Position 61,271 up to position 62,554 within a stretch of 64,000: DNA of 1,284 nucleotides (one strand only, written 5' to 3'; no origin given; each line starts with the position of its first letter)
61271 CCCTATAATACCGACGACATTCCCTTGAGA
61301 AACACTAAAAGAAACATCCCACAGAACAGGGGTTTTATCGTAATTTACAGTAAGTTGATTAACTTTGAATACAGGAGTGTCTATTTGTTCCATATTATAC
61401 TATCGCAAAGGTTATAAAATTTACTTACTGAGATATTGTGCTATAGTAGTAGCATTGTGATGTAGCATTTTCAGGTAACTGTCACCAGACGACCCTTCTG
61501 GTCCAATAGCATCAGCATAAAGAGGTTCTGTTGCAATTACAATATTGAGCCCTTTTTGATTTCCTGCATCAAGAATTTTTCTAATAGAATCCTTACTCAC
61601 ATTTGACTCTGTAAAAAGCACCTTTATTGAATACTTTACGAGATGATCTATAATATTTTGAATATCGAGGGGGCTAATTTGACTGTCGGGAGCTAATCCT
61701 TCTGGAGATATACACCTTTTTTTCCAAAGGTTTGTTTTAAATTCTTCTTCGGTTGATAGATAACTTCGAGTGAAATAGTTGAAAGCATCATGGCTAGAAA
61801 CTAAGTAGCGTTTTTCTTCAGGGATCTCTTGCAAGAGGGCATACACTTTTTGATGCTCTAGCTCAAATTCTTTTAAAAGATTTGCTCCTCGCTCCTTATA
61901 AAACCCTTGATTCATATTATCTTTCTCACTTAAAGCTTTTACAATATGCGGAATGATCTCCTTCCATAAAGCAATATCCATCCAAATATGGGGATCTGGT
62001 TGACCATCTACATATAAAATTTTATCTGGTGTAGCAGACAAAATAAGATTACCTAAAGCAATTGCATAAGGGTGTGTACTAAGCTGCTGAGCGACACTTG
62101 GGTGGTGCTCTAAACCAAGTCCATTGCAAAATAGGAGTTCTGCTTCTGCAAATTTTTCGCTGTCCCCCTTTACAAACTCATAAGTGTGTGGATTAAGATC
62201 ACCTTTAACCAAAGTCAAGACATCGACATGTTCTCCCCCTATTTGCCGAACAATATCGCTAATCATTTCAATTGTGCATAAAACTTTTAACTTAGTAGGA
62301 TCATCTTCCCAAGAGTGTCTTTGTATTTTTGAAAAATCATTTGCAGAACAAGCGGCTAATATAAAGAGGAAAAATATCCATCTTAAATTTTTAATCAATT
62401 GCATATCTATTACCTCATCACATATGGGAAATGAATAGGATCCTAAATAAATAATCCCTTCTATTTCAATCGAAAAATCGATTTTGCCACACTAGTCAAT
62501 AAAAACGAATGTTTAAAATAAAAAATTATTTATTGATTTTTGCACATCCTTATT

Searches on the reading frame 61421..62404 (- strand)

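Call 73: search_protein_families(library=pfam, proteins=[window:61421-62404:-], max_evalue=0.0001)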
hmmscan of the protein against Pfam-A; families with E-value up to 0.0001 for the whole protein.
window:61421-62404:- (327 aa): 1 family
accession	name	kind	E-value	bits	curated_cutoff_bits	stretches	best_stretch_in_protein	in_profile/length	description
PF01297.22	ZnuA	-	1e-55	189.5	29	1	41-323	1-262/263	Zinc-uptake complex component A periplasmic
